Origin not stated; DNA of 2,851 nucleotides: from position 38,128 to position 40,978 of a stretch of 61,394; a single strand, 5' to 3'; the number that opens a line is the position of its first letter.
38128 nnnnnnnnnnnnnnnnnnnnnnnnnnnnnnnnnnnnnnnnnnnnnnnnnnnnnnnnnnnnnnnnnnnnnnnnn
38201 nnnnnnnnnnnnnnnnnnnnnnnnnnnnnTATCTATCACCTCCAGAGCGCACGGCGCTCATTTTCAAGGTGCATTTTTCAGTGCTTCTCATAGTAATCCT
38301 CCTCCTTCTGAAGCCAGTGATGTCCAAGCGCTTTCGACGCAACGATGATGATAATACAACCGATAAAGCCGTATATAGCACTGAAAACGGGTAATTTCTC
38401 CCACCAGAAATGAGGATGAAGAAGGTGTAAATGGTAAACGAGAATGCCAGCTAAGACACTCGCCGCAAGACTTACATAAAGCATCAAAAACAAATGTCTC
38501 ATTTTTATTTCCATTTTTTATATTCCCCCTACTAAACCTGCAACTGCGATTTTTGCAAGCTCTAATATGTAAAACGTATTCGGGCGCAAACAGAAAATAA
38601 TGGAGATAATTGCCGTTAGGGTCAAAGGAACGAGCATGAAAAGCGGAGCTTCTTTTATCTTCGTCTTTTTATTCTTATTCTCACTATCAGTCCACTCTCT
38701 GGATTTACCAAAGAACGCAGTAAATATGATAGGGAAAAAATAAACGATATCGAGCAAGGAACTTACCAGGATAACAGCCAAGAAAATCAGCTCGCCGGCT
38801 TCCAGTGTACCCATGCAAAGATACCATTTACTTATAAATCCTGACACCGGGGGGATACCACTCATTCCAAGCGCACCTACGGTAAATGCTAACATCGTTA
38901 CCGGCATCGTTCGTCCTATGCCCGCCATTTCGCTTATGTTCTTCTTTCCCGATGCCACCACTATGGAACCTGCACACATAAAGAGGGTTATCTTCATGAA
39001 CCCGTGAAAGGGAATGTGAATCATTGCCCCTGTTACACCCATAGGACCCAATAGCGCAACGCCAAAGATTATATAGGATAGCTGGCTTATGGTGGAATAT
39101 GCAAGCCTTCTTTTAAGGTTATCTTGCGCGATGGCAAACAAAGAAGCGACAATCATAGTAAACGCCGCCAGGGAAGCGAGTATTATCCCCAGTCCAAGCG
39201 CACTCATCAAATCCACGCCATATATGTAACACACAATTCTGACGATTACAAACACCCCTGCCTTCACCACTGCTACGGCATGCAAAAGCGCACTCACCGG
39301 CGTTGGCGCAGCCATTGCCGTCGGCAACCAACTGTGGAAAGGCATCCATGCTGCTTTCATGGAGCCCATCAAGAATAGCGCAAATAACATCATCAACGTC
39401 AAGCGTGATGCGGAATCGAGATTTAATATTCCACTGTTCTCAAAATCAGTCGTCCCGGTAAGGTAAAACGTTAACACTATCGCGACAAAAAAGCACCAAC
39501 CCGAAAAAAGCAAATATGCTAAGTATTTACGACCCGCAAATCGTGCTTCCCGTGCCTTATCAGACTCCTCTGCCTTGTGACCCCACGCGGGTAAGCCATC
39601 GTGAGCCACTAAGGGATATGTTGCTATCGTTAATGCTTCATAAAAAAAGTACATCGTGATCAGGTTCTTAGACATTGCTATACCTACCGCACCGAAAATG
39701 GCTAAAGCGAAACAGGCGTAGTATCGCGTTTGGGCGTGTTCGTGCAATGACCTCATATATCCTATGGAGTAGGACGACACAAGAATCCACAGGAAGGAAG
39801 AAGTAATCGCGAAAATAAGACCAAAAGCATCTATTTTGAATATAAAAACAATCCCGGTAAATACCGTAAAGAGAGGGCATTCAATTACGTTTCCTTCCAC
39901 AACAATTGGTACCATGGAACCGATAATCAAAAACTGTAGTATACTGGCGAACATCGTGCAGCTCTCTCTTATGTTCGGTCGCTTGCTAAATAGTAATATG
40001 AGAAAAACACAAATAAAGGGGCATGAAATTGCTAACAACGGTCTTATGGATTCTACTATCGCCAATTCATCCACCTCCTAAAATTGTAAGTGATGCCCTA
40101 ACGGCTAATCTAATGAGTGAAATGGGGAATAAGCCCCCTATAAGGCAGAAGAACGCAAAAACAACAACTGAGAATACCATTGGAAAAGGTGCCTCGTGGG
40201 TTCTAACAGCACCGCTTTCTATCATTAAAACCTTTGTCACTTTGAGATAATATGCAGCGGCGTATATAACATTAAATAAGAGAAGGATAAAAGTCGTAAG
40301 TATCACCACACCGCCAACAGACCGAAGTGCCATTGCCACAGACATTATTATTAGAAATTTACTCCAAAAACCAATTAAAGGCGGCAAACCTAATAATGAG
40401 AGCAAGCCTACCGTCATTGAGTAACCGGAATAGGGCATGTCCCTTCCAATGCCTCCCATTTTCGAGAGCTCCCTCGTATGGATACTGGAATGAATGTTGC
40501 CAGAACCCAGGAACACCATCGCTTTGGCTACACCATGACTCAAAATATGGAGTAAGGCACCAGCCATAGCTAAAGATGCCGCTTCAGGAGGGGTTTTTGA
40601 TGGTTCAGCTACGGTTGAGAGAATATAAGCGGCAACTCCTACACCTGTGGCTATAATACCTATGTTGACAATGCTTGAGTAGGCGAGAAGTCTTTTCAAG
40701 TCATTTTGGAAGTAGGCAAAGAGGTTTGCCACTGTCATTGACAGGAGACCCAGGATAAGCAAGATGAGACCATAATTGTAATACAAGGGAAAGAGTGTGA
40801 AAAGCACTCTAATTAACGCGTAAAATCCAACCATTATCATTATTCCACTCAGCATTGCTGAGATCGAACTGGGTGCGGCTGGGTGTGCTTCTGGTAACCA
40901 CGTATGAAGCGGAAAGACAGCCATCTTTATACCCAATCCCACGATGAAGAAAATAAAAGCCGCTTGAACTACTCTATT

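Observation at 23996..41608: Segmental duplication of an A-B-small-C module with mosaic ends and a tail-swap junction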

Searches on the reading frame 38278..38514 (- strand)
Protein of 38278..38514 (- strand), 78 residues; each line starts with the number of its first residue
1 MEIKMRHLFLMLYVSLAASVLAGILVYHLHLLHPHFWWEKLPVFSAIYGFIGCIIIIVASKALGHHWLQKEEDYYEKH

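Call 4: search_protein_families(library=pfam, proteins=[window:38278-38514:-], max_evalue=0.01)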
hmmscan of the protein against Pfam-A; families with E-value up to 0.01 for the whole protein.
window:38278-38514:- (78 aa): 0 families

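Call 5: search_protein_families(library=ncbifam, proteins=[window:38278-38514:-], max_evalue=0.001)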
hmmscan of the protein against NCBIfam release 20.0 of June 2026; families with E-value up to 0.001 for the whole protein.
window:38278-38514:- (78 aa): 0 families

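Call 66: search_solved_structures(query=window:38281-38514:-, max_evalue=10)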
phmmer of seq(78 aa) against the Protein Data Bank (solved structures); distinct sequences matched with E-value up to 10: 3.
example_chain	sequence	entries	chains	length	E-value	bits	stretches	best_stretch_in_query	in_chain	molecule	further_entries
5gpn_i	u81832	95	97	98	1.1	13.3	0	15-69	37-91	NADH-ubiquinone oxidoreductase chain 4L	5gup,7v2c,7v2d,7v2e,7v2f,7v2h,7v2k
5lnk_K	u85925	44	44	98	4.3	11.5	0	14-69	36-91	Mitochondrial complex I, ND4L subunit | NADH-ubiquinone oxidoreductase chain 4L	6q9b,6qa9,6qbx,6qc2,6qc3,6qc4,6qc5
5ldw_K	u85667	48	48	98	6.1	11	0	14-69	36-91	NADH-ubiquinone oxidoreductase chain 4L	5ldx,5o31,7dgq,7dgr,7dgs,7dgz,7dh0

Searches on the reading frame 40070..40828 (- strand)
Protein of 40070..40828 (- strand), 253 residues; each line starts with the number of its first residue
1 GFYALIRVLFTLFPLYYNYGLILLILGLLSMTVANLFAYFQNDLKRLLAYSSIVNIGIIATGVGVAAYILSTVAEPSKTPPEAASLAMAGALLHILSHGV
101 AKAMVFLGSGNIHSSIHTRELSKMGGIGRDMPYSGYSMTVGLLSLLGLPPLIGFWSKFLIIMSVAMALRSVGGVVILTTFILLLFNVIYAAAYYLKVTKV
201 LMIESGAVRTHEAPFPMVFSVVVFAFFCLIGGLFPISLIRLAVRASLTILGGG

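Call 22: search_protein_families(library=ncbifam, proteins=[window:40070-40828:-], max_evalue=0.00001)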
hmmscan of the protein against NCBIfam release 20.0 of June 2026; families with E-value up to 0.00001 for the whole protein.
seq(253 aa): 65 families (the best 25 are shown)
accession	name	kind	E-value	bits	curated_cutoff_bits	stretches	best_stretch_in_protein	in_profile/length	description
NF005086.0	PRK06521.1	equivalog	4.9e-41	140.9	667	1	1-244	256-501/669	hydrogenase 4 subunit B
NF006240.0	PRK08376.1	subfamily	3.1e-38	131.9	662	1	1-239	265-496/521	putative monovalent cation/H+ antiporter subunit D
NF006418.0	PRK08667.1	equivalog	3.1e-35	121.8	794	1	2-241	252-492/644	hydrogenase membrane subunit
NF005097.0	PRK06525.1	equivalog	2.5e-31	108.9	430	1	1-237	254-477/480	hydrogenase 4 subunit D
NF006241.0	PRK08377.1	equivalog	4.4e-31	108.4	645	1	1-249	252-477/494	NADH dehydrogenase subunit N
TIGR01972.1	NDH_I_M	subfamily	3.9e-30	105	263.8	1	1-242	253-475/486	NADH-quinone oxidoreductase subunit M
NF005958.0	PRK08042.1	equivalog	5.3e-28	98.2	727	1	14-238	256-479/608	formate hydrogenlyase subunit 3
NF004445.0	PRK05777.2-3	equivalog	4.1e-27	95.3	408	1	2-236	246-465/475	NADH-quinone oxidoreductase subunit NuoN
NF005044.0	PRK06458.1-4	equivalog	6.4e-27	94.6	610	1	22-250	288-495/531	hydrogenase 4 subunit F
NF006419.0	PRK08668.1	equivalog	1.1e-26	93.8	617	1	19-241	272-473/613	NADH dehydrogenase subunit M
NF005141.0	PRK06590.1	equivalog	6.1e-24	84.9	556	1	87-235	325-468/615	NADH-quinone oxidoreductase subunit L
TIGR01770.1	NDH_I_N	subfamily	6.1e-24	84.8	332.6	1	2-236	253-469/472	NADH-quinone oxidoreductase subunit NuoN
NF009288.0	PRK12648.1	equivalog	7.9e-24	83.8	1104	1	18-245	269-481/954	monovalent cation/H+ antiporter subunit A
TIGR00940.1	2a6301s01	subfamily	9.5e-24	83.7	920.45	1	11-245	261-499/793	monovalent cation:proton antiporter subunit A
NF009285.0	PRK12645.1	equivalog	1.3e-23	83.2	1028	1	9-241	263-499/804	Na+/H+ antiporter subunit A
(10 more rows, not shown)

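Call 33: find_homologous_proteins(query=window:40070-40828:-, max_evalue=1e-10)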
Query seq(253 aa) (253 aa): 70 proteins with E <= 1e-10 among 8000 candidates.
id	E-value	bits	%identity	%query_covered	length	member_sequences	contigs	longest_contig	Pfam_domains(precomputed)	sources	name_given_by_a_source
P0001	6.0e-121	421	81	100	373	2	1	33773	PF00361.26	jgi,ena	-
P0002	1.5e-85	305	77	82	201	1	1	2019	PF00361.26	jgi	jgi:formate hydrogenlyase subunit 3/multisubunit Na+/H+ antiporter MnhD subunit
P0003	6.3e-50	188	43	100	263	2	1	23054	PF00361.26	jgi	jgi:formate hydrogenlyase subunit 3/multisubunit Na+/H+ antiporter MnhD subunit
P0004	4.2e-48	182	42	100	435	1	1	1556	PF00361.26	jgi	jgi:proton-translocating NADH-quinone oxidoreductase chain N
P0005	5.8e-46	175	44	100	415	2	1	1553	PF00361.26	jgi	jgi:proton-translocating NADH-quinone oxidoreductase chain N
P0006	1.5e-43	168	40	99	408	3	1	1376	PF00361.26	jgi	jgi:proton-translocating NADH-quinone oxidoreductase chain N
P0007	1.7e-41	161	41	90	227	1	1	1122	PF00361.26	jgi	-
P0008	2.4e-41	160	54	64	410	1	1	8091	PF00662.27,PF10125.15,PF00361.26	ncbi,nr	ncbi:MAG: hypothetical protein LUP94_03705, partial [Candidatus Methanomethylicus sp.]|nr:hypothetic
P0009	3.9e-26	111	38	75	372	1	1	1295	PF00361.26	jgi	jgi:hydrogenase-4 component B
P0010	2.5e-25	108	39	84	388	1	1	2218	PF00361.26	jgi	jgi:hydrogenase-4 component B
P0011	2.9e-25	108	39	63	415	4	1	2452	PF00361.26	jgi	-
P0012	3.6e-25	107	35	97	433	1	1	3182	PF00361.26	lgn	-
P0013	9.1e-24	103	39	64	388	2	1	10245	PF00361.26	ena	-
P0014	1.5e-23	102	42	64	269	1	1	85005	PF00361.26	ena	-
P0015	3.9e-23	101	40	64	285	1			PF00361.26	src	-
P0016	6.9e-23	100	41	64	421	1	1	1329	PF00361.26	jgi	jgi:formate hydrogenlyase subunit 3/multisubunit Na+/H+ antiporter MnhD subunit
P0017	7.1e-23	100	45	51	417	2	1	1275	PF00361.26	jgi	jgi:hydrogenase-4 component B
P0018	1.1e-22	99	34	92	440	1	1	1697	PF00361.26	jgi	jgi:hydrogenase-4 component B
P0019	1.9e-22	98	36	85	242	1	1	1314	PF00361.26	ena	-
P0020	2.9e-22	98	33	87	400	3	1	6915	PF00361.26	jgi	jgi:NADH:ubiquinone oxidoreductase subunit 5 (subunit L)/multisubunit Na+/H+ antiporter MnhA subunit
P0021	5.5e-22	97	32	87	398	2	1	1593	PF00361.26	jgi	-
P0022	6.5e-22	97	37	64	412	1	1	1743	PF00361.26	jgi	jgi:hydrogenase-4 component B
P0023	1.1e-21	96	38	79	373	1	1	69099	PF00361.26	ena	-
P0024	2.1e-21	95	31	95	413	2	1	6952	PF00361.26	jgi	jgi:hydrogenase-4 component B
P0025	3.3e-21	94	36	77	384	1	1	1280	PF00361.26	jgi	jgi:hydrogenase-4 component B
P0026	5.0e-21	94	35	64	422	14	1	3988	PF00361.26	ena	-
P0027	6.6e-21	93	37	64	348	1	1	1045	PF00361.26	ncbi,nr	ncbi:MAG: hydrogenase 4 subunit B, partial [Candidatus Competibacteraceae bacterium]|nr:hydrogenase 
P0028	7.7e-21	93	35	74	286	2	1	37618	PF00361.26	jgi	jgi:formate hydrogenlyase subunit 3/multisubunit Na+/H+ antiporter MnhD subunit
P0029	3.4e-20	91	37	57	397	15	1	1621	PF00361.26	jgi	jgi:NADH:ubiquinone oxidoreductase subunit 5 (subunit L)/multisubunit Na+/H+ antiporter MnhA subunit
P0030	6.7e-20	90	33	91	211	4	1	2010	PF00361.26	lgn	-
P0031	7.1e-20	90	32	87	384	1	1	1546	PF00361.26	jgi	jgi:hydrogenase-4 component B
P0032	7.2e-20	90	37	64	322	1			PF00361.26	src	-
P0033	2.8e-19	88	37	58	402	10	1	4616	PF00361.26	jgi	jgi:NADH:ubiquinone oxidoreductase subunit 5 (subunit L)/multisubunit Na+/H+ antiporter MnhA subunit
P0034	6.0e-19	87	34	63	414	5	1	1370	PF00361.26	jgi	jgi:hydrogenase-4 component B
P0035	1.3e-18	86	40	56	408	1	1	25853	PF00361.26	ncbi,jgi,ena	jgi:formate hydrogenlyase subunit 3/multisubunit Na+/H+ antiporter MnhD subunit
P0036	4.4e-18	84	36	65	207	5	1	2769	PF00361.26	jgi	jgi:formate hydrogenlyase subunit 3/multisubunit Na+/H+ antiporter MnhD subunit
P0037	5.7e-18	84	42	57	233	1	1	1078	PF00361.26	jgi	jgi:hydrogenase-4 component F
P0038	1.1e-17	83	38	51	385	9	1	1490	PF00361.26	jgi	jgi:NADH:ubiquinone oxidoreductase subunit 5 (subunit L)/multisubunit Na+/H+ antiporter MnhA subunit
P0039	2.0e-16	79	39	56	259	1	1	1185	PF00361.26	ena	-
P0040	4.4e-16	78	31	99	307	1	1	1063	PF00361.26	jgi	jgi:NADH-quinone oxidoreductase subunit N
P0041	4.8e-16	77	39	60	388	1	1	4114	PF00361.26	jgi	jgi:formate hydrogenlyase subunit 3/multisubunit Na+/H+ antiporter MnhD subunit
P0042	5.2e-16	77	38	51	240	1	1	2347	PF00361.26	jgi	jgi:hydrogenase-4 component F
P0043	3.8e-14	71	35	56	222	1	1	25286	PF00361.26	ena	-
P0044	4.3e-14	71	33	92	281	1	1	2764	PF00361.26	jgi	jgi:hydrogenase-4 component F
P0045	5.1e-14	71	36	62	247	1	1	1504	PF00361.26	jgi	jgi:hydrogenase-4 component F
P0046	5.8e-14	71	36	41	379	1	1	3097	PF00361.26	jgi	jgi:hydrogenase-4 component F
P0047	8.0e-14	70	34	60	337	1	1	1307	PF00361.26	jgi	-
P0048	8.8e-14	70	32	52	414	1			PF00361.26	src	-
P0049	1.3e-13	70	34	58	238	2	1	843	PF00361.26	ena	-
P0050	2.8e-13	68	41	40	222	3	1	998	PF00361.26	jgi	jgi:hydrogenase-4 component F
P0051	5.0e-13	68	30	97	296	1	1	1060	PF00361.26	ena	-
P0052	6.1e-13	67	33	47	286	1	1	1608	PF00361.26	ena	-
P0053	1.3e-12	66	37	53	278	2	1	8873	PF00361.26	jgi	jgi:hydrogenase-4 component F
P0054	1.4e-12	66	32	85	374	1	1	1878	PF00361.26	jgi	jgi:NADH-quinone oxidoreductase subunit N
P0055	1.8e-12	66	33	53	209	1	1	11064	PF00361.26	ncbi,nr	ncbi:MAG: proton-conducting transporter membrane subunit, partial [Candidatus Omnitrophica bacterium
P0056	1.8e-12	66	28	79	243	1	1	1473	PF00361.26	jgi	jgi:NADH-quinone oxidoreductase subunit M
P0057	1.3e-11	63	30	76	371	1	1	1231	PF00361.26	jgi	jgi:hydrogenase-4 component F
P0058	1.8e-11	62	39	56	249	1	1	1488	PF00361.26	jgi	jgi:hydrogenase-4 component F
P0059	1.9e-11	62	32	65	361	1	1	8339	PF00361.26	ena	-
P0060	2.6e-11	62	34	55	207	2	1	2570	PF00361.26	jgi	-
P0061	3.5e-11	62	35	64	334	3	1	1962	PF00361.26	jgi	jgi:hydrogenase-4 component F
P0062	3.6e-11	62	34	51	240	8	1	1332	PF00361.26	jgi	jgi:hydrogenase-4 component F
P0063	4.2e-11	61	37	49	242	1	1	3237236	PF00361.26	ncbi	-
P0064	4.4e-11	61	35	48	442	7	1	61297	PF00361.26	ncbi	-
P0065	4.6e-11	61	39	47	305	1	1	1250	PF00361.26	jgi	jgi:hydrogenase-4 component F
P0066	4.9e-11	61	35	66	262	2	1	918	PF00361.26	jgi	-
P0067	5.3e-11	61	34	64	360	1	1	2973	PF00361.26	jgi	jgi:NADH:ubiquinone oxidoreductase subunit 5 (subunit L)/multisubunit Na+/H+ antiporter MnhA subunit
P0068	6.1e-11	61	49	42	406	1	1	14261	PF00361.26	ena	-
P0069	8.3e-11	60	34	59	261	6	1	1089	PF00361.26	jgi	-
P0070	9.0e-11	60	36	63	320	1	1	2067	PF00361.26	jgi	jgi:hydrogenase-4 component F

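Call 34: find_encoding_contigs(protein=P0001, flank=10000, max_places=4)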
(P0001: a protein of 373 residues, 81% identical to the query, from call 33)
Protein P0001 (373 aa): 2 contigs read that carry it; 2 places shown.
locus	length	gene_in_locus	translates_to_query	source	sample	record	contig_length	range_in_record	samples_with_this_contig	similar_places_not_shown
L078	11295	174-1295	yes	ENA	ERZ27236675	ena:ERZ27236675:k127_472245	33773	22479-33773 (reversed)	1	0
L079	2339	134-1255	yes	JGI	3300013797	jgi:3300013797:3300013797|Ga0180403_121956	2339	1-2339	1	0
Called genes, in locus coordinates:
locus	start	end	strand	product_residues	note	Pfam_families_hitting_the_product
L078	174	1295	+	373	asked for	PF00361:Proton_antipo_M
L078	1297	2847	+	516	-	PF00361:Proton_antipo_M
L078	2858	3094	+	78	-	-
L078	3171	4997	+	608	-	PF00361:Proton_antipo_M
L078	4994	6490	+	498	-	PF00361:Proton_antipo_M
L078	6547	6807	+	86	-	-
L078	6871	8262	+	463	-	PF06745:ATPase, PF07088:GvpD_P-loop, PF13481:AAA_25 (faint), PF00004:AAA (weak), PF13401:AAA_22 (faint)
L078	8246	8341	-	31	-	-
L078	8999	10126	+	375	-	PF13183:Fer4_8 (weak), PF02754:CCG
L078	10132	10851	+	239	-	PF01565:FAD_binding_4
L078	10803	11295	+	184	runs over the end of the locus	-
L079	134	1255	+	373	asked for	PF00361:Proton_antipo_M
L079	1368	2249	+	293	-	PF00361:Proton_antipo_M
